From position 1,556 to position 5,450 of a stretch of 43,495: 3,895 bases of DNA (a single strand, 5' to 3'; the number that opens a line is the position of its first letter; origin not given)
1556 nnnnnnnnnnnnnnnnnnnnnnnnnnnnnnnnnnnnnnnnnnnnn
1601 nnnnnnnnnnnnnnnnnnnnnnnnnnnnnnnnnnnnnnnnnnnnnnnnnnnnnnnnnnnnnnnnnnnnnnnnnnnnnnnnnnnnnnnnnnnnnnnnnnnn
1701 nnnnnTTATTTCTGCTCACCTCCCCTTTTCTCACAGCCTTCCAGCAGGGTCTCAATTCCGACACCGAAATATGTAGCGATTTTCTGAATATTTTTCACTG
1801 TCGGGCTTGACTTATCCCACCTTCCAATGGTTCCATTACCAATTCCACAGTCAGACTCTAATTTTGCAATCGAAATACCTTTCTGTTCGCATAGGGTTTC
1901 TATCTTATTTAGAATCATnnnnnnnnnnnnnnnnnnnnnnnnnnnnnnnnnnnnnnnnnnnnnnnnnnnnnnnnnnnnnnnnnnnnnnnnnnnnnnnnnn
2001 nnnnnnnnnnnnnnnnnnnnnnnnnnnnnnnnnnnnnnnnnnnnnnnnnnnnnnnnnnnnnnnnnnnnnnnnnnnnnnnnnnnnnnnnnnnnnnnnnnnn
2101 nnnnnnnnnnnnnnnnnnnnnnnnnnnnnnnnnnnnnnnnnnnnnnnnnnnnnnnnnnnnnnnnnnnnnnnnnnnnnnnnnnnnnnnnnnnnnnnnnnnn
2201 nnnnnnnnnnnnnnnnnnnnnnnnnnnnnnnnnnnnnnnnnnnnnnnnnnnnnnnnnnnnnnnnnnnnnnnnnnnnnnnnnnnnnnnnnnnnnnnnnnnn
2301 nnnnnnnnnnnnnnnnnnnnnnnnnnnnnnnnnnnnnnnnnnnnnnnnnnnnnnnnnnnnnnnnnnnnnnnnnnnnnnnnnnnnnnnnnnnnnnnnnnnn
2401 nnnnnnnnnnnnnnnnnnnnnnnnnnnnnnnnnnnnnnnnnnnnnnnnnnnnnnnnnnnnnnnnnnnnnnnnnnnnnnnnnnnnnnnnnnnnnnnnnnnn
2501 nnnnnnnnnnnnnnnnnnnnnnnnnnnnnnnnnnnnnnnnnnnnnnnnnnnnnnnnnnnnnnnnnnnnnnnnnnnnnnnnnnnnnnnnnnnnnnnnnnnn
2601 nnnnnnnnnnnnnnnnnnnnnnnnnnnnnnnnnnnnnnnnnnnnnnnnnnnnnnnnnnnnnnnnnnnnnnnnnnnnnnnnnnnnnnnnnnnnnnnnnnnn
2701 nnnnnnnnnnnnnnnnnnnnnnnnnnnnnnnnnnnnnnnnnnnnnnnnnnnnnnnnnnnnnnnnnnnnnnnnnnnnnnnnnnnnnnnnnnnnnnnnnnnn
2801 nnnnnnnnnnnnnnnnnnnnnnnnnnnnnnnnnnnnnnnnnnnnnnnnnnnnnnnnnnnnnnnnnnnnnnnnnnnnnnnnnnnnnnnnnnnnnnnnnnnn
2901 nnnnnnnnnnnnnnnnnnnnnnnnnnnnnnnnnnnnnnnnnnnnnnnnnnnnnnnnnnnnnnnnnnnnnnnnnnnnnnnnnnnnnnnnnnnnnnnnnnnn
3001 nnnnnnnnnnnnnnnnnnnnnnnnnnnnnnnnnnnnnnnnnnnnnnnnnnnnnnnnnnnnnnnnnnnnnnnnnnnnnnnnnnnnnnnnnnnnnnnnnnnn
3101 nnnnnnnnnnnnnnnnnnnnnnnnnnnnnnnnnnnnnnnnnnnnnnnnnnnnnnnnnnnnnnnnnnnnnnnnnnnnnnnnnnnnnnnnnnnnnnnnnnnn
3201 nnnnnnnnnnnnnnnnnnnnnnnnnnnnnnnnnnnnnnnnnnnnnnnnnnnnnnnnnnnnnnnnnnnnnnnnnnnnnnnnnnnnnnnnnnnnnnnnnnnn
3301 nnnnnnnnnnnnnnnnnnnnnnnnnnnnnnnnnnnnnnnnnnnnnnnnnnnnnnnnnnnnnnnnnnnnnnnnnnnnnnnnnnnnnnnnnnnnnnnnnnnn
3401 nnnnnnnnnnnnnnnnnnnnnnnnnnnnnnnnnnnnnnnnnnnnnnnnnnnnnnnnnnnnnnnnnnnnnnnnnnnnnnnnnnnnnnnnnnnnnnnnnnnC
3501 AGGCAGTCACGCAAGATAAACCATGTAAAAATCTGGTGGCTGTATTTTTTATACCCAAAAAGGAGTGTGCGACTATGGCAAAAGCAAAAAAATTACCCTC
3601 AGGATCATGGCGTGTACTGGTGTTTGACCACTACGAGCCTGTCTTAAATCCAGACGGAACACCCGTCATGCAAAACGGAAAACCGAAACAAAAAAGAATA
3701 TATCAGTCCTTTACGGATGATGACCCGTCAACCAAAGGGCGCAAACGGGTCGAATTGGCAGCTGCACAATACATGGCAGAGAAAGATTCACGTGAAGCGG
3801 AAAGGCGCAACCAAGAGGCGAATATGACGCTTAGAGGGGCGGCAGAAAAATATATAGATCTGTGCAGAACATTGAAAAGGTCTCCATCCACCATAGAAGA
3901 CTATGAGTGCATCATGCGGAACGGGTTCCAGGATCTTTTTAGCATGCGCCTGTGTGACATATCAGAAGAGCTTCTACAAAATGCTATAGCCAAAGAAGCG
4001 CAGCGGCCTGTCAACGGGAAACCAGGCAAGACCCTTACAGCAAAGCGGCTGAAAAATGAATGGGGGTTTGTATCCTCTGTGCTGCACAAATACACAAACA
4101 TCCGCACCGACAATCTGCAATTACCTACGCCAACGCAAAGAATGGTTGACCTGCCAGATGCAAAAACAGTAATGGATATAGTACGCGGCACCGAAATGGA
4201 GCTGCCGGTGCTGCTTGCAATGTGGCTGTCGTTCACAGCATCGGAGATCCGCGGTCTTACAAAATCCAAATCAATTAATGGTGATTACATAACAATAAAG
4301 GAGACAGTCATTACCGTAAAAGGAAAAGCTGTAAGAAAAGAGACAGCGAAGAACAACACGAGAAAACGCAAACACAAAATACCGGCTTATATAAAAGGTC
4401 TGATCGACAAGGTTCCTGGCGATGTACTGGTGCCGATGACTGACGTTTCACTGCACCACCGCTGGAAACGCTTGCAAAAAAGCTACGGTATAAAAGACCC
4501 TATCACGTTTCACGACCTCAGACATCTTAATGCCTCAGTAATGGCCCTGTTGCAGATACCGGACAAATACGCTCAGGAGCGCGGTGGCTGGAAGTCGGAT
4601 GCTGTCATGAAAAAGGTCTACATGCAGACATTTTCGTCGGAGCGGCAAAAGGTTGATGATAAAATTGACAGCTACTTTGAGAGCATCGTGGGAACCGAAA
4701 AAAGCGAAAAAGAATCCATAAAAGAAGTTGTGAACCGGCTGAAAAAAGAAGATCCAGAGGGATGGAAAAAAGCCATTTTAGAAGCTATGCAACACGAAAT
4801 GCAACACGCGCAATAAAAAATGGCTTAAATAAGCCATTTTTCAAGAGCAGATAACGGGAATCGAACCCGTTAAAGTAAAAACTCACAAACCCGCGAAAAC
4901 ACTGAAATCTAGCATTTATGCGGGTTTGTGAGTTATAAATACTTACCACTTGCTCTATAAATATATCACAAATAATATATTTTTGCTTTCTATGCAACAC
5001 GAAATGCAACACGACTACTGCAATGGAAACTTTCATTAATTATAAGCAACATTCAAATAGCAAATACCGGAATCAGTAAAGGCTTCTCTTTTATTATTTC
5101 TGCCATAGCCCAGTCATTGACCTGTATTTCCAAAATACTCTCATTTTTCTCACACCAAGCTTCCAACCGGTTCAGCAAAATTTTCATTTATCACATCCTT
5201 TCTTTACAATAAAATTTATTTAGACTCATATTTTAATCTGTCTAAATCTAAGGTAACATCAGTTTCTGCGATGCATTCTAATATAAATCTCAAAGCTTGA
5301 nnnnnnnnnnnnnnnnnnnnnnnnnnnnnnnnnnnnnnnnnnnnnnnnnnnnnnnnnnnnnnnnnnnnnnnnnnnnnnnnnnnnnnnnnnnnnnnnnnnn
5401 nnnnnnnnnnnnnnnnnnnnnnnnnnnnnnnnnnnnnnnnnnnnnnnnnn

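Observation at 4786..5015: Intact attP-like site: tRNA 3' fragment flanked by four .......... arm-type repeats, two of them inside the integrase C-terminal codons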

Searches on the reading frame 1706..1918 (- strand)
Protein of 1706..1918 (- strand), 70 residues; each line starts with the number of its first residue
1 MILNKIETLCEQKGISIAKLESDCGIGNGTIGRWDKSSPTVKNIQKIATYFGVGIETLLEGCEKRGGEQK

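Call 44: search_protein_families(library=pfam, proteins=[window:1706-1918:-], max_evalue=0.01)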
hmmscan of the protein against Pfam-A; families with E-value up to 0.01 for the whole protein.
window:1706-1918:- (70 aa): 2 families
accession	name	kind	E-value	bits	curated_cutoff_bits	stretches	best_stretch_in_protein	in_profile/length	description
PF01381.28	HTH_3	-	3.3e-07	30.7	23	1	7-57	2-54/55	Helix-turn-helix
PF13443.12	HTH_26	-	5.6e-07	30.2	22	1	5-60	1-59/63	Cro/C1-type HTH DNA-binding domain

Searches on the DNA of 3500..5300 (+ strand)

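Call 6: search_rna_families(source=window, start=4600, end=5200, threshold=evalue, max_evalue=10, show_alignments=3)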
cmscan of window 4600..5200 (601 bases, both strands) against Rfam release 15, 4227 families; matches with E-value up to 10: 13.
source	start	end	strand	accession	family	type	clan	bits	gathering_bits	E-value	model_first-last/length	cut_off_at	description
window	4879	4935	-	RF03835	mir-955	Gene; miRNA;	-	23.4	50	0.011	1-81/81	no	mir-955 microRNA precursor family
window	4857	4983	-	RF03530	bglG-cis-reg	Cis-reg;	-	23.3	80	0.079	1-137/137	no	cis-regulatory element of the bglG/LicT operon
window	4879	4935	-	RF00949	mir-983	Gene; miRNA;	-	20.3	100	2.3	1-90/90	no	mir-983 microRNA precursor family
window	4815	4968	-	RF01770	rimP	Cis-reg; leader;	-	20.2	47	0.93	1-102/102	no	Gammaprotebacteria rimP leader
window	4881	4957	-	RF01473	rli41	Gene; sRNA;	-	18.5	55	0.17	1-494/494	no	Listeria sRNA rli41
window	4803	4952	-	RF02581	tsr32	Gene; sRNA;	-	18.2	98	0.45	1-151/151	no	S. aureus tsr32 small RNA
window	4877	5016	+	RF01589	plasmodium_snoR11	Gene; snRNA; snoRNA; HACA-box;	-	17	80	6.3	1-207/207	no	small nucleolar RNA snoR11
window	4879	4935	-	RF04128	MIR8562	Gene; miRNA;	-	15.6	211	2.5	1-242/242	no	MIR8562 microRNA precursor family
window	4884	4956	-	RF01459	rliE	Gene; sRNA;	-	15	90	7.1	1-222/222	no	Listeria sRNA rliE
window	4854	4870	-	RF00023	tmRNA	Gene;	CL00001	14.8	47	0.00067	347-363/374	no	transfer-messenger RNA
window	4880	4933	-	RF00104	mir-10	Gene; miRNA;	-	14.6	47.5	2.5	1-74/74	no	mir-10 microRNA precursor family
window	4838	4930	+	RF01394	isrK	Gene; sRNA;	-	11.3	50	8.9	1-77/77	no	isrK Hfq binding RNA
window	5018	5117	-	RF00015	U4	Gene; snRNA; splicing;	CL00007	10.9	46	6.9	1-138/138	no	U4 spliceosomal RNA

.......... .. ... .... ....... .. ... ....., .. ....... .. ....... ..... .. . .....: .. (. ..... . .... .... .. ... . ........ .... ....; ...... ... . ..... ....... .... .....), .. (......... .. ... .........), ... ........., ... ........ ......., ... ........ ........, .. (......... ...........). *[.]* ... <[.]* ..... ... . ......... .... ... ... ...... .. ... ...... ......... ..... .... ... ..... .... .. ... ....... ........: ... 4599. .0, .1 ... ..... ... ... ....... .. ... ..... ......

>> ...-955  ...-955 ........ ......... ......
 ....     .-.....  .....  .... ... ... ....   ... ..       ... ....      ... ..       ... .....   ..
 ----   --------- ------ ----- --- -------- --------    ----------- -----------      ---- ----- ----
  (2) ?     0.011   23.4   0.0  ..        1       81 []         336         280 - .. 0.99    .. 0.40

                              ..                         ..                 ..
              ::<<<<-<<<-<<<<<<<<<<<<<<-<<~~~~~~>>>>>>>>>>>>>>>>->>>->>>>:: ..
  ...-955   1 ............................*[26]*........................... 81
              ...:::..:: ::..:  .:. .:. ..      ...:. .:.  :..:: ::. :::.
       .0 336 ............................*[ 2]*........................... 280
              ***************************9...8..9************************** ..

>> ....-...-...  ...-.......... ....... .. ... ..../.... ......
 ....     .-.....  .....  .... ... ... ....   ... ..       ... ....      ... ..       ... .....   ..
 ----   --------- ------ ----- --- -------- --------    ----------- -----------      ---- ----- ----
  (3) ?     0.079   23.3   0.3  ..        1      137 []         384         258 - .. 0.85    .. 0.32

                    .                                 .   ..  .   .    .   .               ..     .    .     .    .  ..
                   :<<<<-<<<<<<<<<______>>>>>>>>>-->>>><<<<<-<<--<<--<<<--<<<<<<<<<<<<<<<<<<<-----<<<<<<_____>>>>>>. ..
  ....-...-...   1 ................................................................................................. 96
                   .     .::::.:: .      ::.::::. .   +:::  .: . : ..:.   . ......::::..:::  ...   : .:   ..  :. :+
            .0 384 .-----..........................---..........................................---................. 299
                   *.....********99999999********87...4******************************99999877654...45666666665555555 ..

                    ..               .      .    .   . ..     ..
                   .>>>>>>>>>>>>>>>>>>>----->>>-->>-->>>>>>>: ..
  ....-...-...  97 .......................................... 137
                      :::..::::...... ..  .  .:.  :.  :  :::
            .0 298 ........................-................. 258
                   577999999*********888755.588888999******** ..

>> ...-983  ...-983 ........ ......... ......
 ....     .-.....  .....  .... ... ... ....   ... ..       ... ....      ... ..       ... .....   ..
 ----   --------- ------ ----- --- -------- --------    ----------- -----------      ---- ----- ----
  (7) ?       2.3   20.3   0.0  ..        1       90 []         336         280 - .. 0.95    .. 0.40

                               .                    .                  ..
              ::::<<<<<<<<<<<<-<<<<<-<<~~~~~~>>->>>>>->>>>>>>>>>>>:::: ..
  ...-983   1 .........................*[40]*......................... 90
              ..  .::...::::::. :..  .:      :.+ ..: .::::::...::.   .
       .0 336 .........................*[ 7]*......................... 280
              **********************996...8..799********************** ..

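Call 8: search_dna_similar(query=window:3500-5300:+, collection=phages, mode=distant, max_rows=25)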
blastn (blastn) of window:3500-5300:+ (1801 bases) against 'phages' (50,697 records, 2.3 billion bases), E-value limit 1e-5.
Records with a match: 1; places in all: 1; records where one place covers at least 80% of the query: 0.
Best place of each record, by identity: 80-90% 1.
By first word of the organism name: Bacteriophage 1.
By host as written in the record: - 1.
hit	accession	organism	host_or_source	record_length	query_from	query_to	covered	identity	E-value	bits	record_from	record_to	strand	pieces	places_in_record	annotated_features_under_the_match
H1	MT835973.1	Bacteriophage sp.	human fecal samples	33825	42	124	5%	80.7%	1e-9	72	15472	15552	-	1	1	record has no annotation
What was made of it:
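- Tried and rejected: No relative; one 83-nt hit (call 8).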

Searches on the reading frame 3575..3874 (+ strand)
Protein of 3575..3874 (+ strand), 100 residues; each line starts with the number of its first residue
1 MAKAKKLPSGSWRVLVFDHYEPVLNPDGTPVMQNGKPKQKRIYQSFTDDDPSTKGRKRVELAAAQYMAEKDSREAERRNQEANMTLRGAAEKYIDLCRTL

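Call 25: search_protein_families(library=pfam, proteins=[window:3575-3874:+], max_evalue=10)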
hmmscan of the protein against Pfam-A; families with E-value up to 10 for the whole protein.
window:3575-3874:+ (100 aa): 1 family
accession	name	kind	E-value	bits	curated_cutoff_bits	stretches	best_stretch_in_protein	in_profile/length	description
PF12622.12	NpwBP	-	0.07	14.1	25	1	20-44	7-29/44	mRNA biogenesis factor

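Call 55: predict_structure(protein=window:3575-3859:+)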
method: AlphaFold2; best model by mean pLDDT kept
length: 95 residues; sequences in the alignment: 1
mean_pLDDT: 80.6   pTM: 0.47
mean pLDDT of the five models: 80.6, 73.5, 67.3, 65.1, 60.9
residues with pLDDT >= 90: 14; 70-90: 68; 50-70: 13; < 50: 0
segments of 3 or more residues with pLDDT < 50: none
pLDDT, mean of each block of 10 residues (from residue 1): 75 79 92 91 81 79 85 86 70 57
secondary structure, 60 per line:
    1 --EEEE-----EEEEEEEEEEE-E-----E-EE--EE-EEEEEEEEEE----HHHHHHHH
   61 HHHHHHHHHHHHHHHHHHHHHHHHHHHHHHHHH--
elements in order: E3-6 E12-22 E39-48 H53-93

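Call 58: fold_search(model_id=the predicted structure, library=pdb)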
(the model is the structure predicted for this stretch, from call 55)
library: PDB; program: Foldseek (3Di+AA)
matches with E <= 10: 153; with E <= 0.001: 0
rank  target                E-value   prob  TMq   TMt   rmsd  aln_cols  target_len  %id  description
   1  9g6k_UG               3.6e-01  0.82  0.45  0.29   6.1        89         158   16  LSU structure derived from the LSU sample of the mitoribosome from T. gondii. (released 2024-12-11)
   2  6lmh_A                1.1e+00  0.08  0.17  0.17   7.4        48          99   19  Structure of an ASFV-derived histone-like protein pA104R (released 2020-05-13)
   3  6yfk_AA               1.2e+00  0.18  0.32  0.24   8.1        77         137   21  Virus-like particle of bacteriophage ESE007 (released 2020-09-02)
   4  9f0y_C                1.4e+00  0.08  0.22  0.22   8.8        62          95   22  CryoEM structure of the F plasmid relaxosome with TraI in its TE mode, derived from the ss-27_+8ds+9_+143-R Locally-re (released 2025-06-04)
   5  1ihf_A                1.5e+00  0.08  0.21  0.21   8.3        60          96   22  INTEGRATION HOST FACTOR/DNA COMPLEX (released 1997-02-12)
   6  5kip_A                1.7e+00  0.15  0.31  0.25   6.6        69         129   20  Asymmetric unit for the coat proteins of phage Qbeta (released 2016-10-05)
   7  2x3k_B                1.7e+00  0.11  0.23  0.05  10.3        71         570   13  CO-COMPLEX STRUCTURE OF ACHROMOBACTIN SYNTHETASE PROTEIN D (ACSD) WITH AMP AND SULFATE FROM PECTOBACTERIUM CHRYSANTHEM (released 2010-11-10)
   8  9har_AA               1.7e+00  0.06  0.21  0.17  15.8        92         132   10  pT=3 virus-like particle of ssRNA phage ESE017 coat protein (released 2024-11-13)
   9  6lmj_B                2.0e+00  0.07  0.21  0.20   6.0        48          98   21  ASFV pA104R in complex with double-strand DNA (released 2020-05-13)
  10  3gw6_B                2.0e+00  0.07  0.23  0.10  21.9        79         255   16  Intramolecular Chaperone (released 2010-02-02)
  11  9kby_A                2.1e+00  0.15  0.27  0.05   7.0        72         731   18  Cryo-EM structure of DCL4-Hairpin RNA complex (released 2026-02-18)
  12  2vf9_A                2.1e+00  0.04  0.23  0.18  16.1        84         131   19  Crystal structure of bacteriophage PRR1 (released 2008-09-23)
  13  2y22_F                2.3e+00  0.07  0.18  0.22   7.0        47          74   15  Human AlphaB-crystallin Domain (residues 67-157) (released 2011-03-02)
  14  6yfm_AA               2.3e+00  0.06  0.20  0.14   7.9        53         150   24  Virus-like particle of bacteriophage ESE021 (released 2020-09-02)
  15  9icz_A                2.3e+00  0.04  0.18  0.10  10.4        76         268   16  C-Methyltransferase SeMT from Saccharopolyspora erythraea (released 2025-12-10)
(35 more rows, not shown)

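Call 61: search_solved_structures(query=A2, max_evalue=10, show_alignments=3)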
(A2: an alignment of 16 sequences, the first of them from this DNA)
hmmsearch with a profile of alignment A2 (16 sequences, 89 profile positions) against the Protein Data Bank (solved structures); distinct sequences matched with E-value up to 10: 7.
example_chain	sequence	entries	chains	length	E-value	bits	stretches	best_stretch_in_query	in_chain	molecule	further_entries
1nnf_A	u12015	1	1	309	1.5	12.6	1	9-39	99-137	Iron-utilization periplasmic protein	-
3kn8_A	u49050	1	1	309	1.5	12.6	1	9-39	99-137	Iron-utilization periplasmic protein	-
3kn7_A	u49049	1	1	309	1.6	12.5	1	9-39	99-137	Iron-utilization periplasmic protein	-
1qw0_A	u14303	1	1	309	1.6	12.5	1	9-39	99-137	Iron-utilization periplasmic protein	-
1d9v_A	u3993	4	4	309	1.6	12.5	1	9-39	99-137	PROTEIN (iron-utilization periplasmic protein) | FERRIC IRON BINDING PROTEIN | Iron-utilization periplasmic protein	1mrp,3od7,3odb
2o69_A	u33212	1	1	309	1.6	12.5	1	9-39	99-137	Iron-utilization periplasmic protein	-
2o68_A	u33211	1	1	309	1.6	12.5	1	9-39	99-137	Iron-utilization periplasmic protein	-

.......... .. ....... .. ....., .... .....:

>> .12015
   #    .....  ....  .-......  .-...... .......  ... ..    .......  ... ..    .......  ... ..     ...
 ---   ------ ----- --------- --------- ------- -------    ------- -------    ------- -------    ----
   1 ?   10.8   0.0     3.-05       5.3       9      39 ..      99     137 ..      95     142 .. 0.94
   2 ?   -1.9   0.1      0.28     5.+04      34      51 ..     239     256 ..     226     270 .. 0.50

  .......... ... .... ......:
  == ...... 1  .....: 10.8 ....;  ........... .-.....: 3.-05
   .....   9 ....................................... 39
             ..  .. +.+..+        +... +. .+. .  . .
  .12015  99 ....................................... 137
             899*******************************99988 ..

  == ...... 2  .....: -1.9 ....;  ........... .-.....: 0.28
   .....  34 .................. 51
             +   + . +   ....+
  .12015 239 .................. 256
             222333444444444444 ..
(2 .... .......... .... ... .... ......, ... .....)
